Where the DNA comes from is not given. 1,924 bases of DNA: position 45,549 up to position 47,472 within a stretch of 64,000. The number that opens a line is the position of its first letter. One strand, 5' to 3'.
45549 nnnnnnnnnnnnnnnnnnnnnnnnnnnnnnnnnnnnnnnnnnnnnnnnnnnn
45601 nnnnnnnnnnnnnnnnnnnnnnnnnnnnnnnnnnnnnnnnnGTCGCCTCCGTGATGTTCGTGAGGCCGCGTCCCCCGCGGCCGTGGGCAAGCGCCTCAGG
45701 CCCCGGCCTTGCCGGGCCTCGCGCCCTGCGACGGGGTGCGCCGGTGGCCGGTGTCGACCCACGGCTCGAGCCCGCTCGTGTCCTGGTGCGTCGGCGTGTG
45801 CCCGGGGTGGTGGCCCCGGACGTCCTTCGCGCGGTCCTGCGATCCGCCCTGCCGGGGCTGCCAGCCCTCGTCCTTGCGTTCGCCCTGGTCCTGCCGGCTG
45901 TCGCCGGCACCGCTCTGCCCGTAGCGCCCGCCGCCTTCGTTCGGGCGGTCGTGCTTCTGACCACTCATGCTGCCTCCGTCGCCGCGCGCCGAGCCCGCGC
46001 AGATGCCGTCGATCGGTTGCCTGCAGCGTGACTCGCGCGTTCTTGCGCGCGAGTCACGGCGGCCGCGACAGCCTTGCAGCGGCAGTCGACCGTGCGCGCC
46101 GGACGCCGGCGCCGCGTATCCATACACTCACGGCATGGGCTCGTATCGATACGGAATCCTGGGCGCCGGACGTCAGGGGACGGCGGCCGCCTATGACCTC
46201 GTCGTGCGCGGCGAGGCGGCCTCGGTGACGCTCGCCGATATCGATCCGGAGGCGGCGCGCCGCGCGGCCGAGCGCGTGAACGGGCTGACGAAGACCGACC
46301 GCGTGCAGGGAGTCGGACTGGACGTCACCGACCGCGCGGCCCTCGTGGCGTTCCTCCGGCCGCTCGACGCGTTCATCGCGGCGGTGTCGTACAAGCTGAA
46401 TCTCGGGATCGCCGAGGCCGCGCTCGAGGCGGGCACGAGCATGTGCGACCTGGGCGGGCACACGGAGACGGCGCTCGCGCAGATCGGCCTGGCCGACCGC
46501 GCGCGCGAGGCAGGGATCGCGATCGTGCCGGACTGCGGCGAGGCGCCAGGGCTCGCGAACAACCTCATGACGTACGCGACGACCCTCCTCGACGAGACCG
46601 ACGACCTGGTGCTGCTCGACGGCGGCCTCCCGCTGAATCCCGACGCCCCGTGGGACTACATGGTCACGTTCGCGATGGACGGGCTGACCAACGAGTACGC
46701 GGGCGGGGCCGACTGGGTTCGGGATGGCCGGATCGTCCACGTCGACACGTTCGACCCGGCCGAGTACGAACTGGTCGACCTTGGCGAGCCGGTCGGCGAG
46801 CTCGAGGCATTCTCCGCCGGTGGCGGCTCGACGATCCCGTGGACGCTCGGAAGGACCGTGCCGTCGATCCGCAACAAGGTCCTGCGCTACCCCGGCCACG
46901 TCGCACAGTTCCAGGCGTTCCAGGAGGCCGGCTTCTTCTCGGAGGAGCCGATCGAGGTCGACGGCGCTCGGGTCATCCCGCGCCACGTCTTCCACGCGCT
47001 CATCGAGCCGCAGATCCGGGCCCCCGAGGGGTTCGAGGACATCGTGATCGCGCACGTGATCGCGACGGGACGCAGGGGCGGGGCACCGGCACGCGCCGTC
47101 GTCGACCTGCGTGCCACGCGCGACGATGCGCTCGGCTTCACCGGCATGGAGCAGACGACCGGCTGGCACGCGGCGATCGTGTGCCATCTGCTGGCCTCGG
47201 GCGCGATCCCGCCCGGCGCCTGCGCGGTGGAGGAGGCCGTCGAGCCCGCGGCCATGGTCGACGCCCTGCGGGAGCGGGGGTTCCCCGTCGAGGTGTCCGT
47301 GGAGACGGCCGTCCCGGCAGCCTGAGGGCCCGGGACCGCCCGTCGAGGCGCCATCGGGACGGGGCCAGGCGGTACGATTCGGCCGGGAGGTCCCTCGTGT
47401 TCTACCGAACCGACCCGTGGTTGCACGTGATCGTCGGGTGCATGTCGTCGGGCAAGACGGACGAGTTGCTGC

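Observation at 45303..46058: Tandem pair of small, extremely hydrophilic His-rich / Gly-rich proteins with consensus GGAGG ribosome-binding sites, a perfect 32-bp palindrome in their promoter and an intervening hairpin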

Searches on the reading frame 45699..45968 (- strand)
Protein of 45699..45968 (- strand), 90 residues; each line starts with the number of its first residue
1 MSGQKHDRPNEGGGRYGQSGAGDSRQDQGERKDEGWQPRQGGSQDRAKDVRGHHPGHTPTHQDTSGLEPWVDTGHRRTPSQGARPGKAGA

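Call 5: search_protein_families(library=pfam, proteins=[window:45699-45968:-], max_evalue=1)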
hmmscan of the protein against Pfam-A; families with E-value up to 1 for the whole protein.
window:45699-45968:- (90 aa): 0 families

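Call 6: search_protein_families(library=ncbifam, proteins=[window:45699-45968:-], max_evalue=1)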
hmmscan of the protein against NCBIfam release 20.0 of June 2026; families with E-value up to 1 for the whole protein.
window:45699-45968:- (90 aa): 0 families

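Call 10: find_homologous_proteins(query=window:45699-45968:-, max_evalue=0.01)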
Query window:45699-45968:- (90 aa): 2 proteins with E <= 0.01 among 4 candidates.
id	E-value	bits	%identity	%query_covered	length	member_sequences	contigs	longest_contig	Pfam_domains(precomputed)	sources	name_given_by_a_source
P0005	7.8e-51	189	99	100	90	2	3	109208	-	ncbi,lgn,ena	-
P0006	7.5e-3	35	45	84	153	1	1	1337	-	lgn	-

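Call 12: find_encoding_contigs(protein=P0005, flank=6000, max_places=6)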
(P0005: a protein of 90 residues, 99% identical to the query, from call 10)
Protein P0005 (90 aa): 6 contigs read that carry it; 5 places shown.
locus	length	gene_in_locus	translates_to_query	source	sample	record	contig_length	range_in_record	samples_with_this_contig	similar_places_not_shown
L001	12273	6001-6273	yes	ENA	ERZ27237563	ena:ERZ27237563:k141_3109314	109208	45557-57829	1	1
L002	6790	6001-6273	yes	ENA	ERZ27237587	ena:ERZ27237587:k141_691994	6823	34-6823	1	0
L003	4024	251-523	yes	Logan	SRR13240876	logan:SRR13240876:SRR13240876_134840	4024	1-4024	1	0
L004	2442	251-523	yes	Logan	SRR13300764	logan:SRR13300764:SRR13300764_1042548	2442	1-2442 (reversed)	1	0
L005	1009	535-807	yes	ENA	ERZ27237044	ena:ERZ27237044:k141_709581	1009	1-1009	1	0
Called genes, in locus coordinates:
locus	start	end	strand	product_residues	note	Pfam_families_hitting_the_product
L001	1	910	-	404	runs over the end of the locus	PF05201:GlutR_N, PF01488:Shikimate_DH, PF00745:GlutR_dimer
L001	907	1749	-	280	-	PF00376:MerR, PF12728:HTH_17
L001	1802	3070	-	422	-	PF05977:MFS_3, PF07690:MFS_1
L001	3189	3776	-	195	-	PF00881:Nitroreductase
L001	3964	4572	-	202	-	PF00265:TK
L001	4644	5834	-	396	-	PF03435:Sacchrp_dh_NADP, PF16653:Sacchrp_dh_C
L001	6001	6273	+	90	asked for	-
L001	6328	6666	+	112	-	-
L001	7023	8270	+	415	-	PF00999:Na_H_Exchanger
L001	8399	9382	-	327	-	PF00892:EamA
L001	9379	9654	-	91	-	PF06745:ATPase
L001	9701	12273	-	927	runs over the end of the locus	PF01326:PPDK_N, PF00391:PEP-utilizers, PF02896:PEP-utilizers_C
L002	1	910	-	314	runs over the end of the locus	?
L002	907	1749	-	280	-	PF00376:MerR, PF12728:HTH_17, PF14361:RsbRD_N (weak)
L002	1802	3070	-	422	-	PF05977:MFS_3, PF07690:MFS_1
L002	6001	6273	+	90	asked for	-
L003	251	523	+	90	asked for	-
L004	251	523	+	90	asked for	-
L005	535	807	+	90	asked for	-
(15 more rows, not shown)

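Call 38: find_encoding_contigs(protein=P0006, flank=3000, max_places=3)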
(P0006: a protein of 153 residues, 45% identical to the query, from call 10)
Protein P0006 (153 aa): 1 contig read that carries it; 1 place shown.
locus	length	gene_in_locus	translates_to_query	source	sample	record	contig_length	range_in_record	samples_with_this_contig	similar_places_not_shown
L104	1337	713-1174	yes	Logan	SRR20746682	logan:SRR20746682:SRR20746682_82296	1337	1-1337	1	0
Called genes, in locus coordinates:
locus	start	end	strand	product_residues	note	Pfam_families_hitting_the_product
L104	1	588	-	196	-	?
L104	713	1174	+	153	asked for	-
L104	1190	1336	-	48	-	?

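Call 41: find_homologous_proteins(query=A3, max_evalue=1)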
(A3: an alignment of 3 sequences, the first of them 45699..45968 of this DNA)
Query A3 (3 sequences) (90 aa, profile of the alignment): 155 proteins with E <= 1 among 435 candidates; the best 120 are listed.
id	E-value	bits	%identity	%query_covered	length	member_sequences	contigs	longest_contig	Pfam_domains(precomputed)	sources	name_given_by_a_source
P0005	5.1e-48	179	99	100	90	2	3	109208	-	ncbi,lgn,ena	-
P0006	4.7e-25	106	45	84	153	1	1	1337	-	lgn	-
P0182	6.2e-19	86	52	60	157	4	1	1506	-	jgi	jgi:hypothetical protein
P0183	9.2e-17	79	70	37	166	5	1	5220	-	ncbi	-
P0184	2.6e-16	78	50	66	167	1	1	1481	-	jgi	jgi:hypothetical protein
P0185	2.7e-16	78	66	42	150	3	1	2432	-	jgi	jgi:hypothetical protein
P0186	1.7e-15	75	45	64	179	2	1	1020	-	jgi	jgi:hypothetical protein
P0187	1.6e-14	72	46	60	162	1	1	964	-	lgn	-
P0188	5.5e-14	70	58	40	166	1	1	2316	-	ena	-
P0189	1.5e-13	69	67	43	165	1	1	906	-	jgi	jgi:hypothetical protein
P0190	2.4e-13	68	70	33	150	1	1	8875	-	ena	-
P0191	2.8e-13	68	48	66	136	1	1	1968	-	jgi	jgi:hypothetical protein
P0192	2.9e-13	68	70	33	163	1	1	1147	-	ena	-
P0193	4.0e-13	68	52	51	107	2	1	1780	-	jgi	jgi:hypothetical protein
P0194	4.9e-13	67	66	36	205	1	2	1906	-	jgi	jgi:hypothetical protein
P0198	2.4e-12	65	69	36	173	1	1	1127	-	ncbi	-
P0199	3.6e-12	64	48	66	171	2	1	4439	-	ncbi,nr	ncbi:MAG TPA: hypothetical protein VFP56_03755 [Candidatus Limnocylindrales bacterium]|nr:hypothetic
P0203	1.9e-11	62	56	43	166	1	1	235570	-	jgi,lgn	jgi:hypothetical protein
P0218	5.9e-10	57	67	33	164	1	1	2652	-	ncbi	-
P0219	5.9e-10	57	56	50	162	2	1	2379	-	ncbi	-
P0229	1.8e-9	56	69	36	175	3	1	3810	-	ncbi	-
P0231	1.9e-9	56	72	36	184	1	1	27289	-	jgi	jgi:hypothetical protein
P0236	3.4e-9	55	55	44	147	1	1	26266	-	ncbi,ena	-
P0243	6.8e-9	54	59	36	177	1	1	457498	-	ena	-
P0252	1.9e-8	53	51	54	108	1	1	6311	-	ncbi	-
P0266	3.7e-8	52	63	33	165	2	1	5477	-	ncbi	-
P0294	2.9e-7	49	60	33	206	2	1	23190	-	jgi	jgi:hypothetical protein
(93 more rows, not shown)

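Call 43: search_protein_families(library=pfam, proteins=[P0183, P0199, P0203, P0231, P0294], max_evalue=1)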
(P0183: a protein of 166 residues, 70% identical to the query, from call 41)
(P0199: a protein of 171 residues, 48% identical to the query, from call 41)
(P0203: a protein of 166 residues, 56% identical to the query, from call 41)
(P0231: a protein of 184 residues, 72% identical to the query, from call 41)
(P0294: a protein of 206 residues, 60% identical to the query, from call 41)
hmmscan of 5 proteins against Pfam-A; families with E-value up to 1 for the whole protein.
P0183 (166 aa): 0 families

P0199 (171 aa): 0 families

P0203 (166 aa): 0 families

P0231 (184 aa): 0 families

P0294 (206 aa): 0 families

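Call 44: find_encoding_contigs(protein=P0203, flank=6000, max_places=2)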
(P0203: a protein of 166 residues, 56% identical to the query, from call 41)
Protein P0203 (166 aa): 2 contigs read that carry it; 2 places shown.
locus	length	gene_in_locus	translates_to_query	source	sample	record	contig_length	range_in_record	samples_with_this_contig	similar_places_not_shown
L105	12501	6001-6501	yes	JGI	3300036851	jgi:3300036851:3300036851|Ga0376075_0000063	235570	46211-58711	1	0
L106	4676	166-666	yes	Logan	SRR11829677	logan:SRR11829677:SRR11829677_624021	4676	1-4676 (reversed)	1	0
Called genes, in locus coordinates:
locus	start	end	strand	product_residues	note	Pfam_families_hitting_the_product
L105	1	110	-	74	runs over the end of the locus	-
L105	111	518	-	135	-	-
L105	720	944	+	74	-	-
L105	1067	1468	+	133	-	-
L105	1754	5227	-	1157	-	PF13482:RNase_H_2, PF13086:AAA_11 (weak), PF13245:AAA_19, PF13604:AAA_30, PF13086:AAA_11 (weak), PF13087:AAA_12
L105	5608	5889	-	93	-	-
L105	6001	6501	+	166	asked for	-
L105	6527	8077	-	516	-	-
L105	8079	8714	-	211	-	-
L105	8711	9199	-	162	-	-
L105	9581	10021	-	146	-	PF01850:PIN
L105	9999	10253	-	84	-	PF01402:RHH_1 (weak), PF15919:HicB_lk_antitox (faint)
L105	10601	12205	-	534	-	PF07881:Fucose_iso_N1 (weak), PF02952:Fucose_iso_C (faint)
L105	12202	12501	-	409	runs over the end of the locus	PF12832:MFS_1_like, PF07690:MFS_1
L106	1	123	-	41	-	?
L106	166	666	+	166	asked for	-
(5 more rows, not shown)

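Call 45: find_encoding_contigs(protein=P0243, flank=6000, max_places=2)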
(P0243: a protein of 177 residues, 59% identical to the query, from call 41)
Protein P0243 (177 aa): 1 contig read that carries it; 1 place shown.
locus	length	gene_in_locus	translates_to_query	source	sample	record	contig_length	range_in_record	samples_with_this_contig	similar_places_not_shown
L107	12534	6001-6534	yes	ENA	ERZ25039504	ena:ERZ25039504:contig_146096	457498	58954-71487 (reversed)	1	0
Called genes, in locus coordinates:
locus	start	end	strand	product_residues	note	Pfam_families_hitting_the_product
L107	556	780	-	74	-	-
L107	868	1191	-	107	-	-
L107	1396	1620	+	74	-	-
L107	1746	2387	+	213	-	-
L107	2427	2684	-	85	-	PF13087:AAA_12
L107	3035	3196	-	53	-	-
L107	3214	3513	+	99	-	-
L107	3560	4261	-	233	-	-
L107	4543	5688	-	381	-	-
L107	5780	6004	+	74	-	-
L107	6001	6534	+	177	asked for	-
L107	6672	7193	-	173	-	-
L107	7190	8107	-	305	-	-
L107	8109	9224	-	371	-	-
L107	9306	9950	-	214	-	PF04402:SIMPL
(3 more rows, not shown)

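Call 70: search_protein_families(library=ncbifam, proteins=[P0183, P0199], max_evalue=0.1)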
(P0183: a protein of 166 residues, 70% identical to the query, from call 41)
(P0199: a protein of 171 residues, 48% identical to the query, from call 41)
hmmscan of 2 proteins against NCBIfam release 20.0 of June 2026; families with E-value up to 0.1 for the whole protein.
P0183 (166 aa): 0 families

P0199 (171 aa): 0 families

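Call 77: list_cluster_members(proteins=[P0005, P0183, P0198, P0199, P0218, P0219, P0229, P0236, P0252, P0266])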
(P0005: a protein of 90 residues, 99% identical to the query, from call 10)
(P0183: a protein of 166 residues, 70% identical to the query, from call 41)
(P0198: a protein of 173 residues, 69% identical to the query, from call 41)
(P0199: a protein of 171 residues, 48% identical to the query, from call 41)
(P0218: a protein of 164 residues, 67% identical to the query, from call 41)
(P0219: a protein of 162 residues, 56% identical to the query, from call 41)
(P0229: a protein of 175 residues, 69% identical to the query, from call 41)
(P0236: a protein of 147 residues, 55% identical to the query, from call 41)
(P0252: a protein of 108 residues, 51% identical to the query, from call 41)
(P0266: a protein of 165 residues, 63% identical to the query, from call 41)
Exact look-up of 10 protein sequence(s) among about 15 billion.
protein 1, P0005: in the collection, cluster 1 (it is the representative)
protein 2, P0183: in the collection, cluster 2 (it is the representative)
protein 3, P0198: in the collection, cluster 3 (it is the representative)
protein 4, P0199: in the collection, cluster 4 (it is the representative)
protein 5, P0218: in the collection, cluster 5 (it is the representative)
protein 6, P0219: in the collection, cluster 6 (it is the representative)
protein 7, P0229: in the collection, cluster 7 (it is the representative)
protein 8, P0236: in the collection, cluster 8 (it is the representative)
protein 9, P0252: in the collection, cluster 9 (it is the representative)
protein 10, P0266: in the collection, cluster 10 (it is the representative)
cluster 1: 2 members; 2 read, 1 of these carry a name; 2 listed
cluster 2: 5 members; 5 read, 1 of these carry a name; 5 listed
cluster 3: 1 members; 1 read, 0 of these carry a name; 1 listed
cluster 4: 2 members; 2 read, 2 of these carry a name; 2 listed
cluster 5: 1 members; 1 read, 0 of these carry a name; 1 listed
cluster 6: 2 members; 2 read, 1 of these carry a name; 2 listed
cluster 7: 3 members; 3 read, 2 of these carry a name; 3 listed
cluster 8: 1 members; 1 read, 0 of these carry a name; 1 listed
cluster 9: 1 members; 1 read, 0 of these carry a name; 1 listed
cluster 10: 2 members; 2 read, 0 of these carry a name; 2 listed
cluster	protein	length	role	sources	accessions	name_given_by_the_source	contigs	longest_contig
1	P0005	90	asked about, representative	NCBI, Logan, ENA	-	-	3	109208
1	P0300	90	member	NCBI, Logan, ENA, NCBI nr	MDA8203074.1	MAG: hypothetical protein M0Z49_09980 [Chloroflexi bacterium] | hypothetical protein [Chloroflexota bacterium]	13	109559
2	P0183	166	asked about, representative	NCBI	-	-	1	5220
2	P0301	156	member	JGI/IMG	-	hypothetical protein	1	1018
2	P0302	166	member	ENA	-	-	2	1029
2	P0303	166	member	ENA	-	-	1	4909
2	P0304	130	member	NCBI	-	-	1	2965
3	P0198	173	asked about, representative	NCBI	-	-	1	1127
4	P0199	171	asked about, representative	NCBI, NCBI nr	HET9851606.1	MAG TPA: hypothetical protein VFP56_03755 [Candidatus Limnocylindrales bacterium] | hypothetical protein [Candidatus Limnocylindrales bacterium]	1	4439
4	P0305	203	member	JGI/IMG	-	hypothetical protein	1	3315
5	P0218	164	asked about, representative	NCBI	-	-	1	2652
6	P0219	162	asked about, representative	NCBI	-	-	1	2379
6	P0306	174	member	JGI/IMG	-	hypothetical protein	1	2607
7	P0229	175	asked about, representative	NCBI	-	-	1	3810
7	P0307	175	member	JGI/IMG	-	hypothetical protein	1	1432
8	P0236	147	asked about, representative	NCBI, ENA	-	-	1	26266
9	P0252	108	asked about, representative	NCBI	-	-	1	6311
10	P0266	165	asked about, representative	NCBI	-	-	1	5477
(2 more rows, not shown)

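Call 86: predict_structure(alignment_id=A6)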
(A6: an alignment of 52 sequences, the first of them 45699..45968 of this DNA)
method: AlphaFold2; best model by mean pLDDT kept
length: 90 residues; sequences in the alignment: 52
mean_pLDDT: 57.5   pTM: 0.15
mean pLDDT of the five models: 57.5, 55.7, 55.1, 53.2, 52.3
residues with pLDDT >= 90: 0; 70-90: 5; 50-70: 74; < 50: 11
segments of 3 or more residues with pLDDT < 50: 51-53
pLDDT, mean of each block of 10 residues (from residue 1): 60 57 59 70 55 48 55 58 56
secondary structure: DSSP gave nothing for this model
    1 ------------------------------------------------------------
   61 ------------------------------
elements in order:

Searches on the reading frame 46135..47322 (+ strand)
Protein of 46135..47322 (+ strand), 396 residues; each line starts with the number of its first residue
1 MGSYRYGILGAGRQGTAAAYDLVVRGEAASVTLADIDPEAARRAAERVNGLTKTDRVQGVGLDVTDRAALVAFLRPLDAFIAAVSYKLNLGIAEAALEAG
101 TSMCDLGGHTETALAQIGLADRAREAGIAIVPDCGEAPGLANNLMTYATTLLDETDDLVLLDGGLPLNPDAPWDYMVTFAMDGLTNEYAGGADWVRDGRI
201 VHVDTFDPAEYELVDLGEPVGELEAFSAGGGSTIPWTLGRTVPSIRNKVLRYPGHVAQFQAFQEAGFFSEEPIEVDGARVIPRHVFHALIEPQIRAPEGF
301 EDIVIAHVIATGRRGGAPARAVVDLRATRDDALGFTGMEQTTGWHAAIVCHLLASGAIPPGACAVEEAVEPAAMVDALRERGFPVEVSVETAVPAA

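Call 5: search_protein_families(library=pfam, proteins=[window:46135-47322:+], max_evalue=1)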
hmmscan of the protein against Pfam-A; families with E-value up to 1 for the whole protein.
window:46135-47322:+ (396 aa): 5 families
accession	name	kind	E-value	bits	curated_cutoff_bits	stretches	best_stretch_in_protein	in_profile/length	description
PF16653.10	Sacchrp_dh_C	-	7.1e-24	85.8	31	1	136-382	2-264/265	Saccharopine dehydrogenase C-terminal domain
PF03435.24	Sacchrp_dh_NADP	-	1.6e-12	48.4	25.1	1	8-131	3-129/129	Saccharopine dehydrogenase NADP binding domain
PF03807.23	F420_oxidored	-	0.0072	17.3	21.6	1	6-53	2-50/94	NADP oxidoreductase coenzyme F420-dependent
PF02254.24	TrkA_N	-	0.045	14.5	23.8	1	8-84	3-70/116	TrkA-N domain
PF02737.24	3HCDH_N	-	0.095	13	22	1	7-56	3-50/180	3-hydroxyacyl-CoA dehydrogenase, NAD binding domain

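Call 6: search_protein_families(library=ncbifam, proteins=[window:46135-47322:+], max_evalue=1)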
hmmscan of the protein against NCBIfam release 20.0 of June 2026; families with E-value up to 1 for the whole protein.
window:46135-47322:+ (396 aa): 15 families
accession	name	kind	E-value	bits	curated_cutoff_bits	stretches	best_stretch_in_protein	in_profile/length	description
NF005878.0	PRK07825.1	subfamily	4.2e-05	23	287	1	10-76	16-75/278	short chain dehydrogenase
NF006189.0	PRK08324.1-3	equivalog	0.00041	18.8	634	1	10-75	446-509/701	bifunctional rhamnulose-1-phosphate aldolase/short-chain dehydrogenase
NF006190.0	PRK08324.1-4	equivalog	0.00064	17.9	1014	1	10-73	435-496/689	bifunctional aldolase/short-chain dehydrogenase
TIGR02632.1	RhaD_aldol-ADH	equivalog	0.0013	17.2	567.75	1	10-75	422-485/676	bifunctional rhamnulose-1-phosphate aldolase/short-chain dehydrogenase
NF005469.0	PRK07063.1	equivalog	0.0023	17.5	306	1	9-74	13-77/260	SDR family oxidoreductase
NF043000.1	carsnrspmd_synth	equivalog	0.004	16.4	800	1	81-162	85-177/405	carboxynorspermidine synthase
NF005559.1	PRK07231.1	subfamily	0.0066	16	215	1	14-73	16-70/249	glucose 1-dehydrogenase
NF006188.0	PRK08324.1-1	equivalog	0.0093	14.3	1152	1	14-75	432-488/679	bifunctional aldolase/short-chain dehydrogenase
NF004198.0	PRK05653.1-3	equivalog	0.016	14.6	296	1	13-75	16-76/248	3-oxoacyl-ACP reductase FabG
NF009201.0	PRK12549.1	subfamily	0.019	14.1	235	1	9-59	135-184/286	shikimate dehydrogenase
NF005853.0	PRK07774.1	equivalog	0.028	13.8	303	1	10-72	12-72/250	SDR family oxidoreductase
NF053702.1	TrHdxCHCADhChcB1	equivalog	0.029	13.7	400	1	11-68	11-68/250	trans-4-hydroxycyclohexanecarboxylate dehydrogenase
NF004514.1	PRK05855.1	equivalog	0.061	11.9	455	1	11-75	321-382/578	SDR family oxidoreductase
NF009050.0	PRK12384.1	equivalog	0.066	12.8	307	1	15-84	15-82/259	sorbitol-6-phosphate dehydrogenase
NF006619.0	PRK09186.1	equivalog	0.21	11.1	255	1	11-81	13-81/256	oxidoreductase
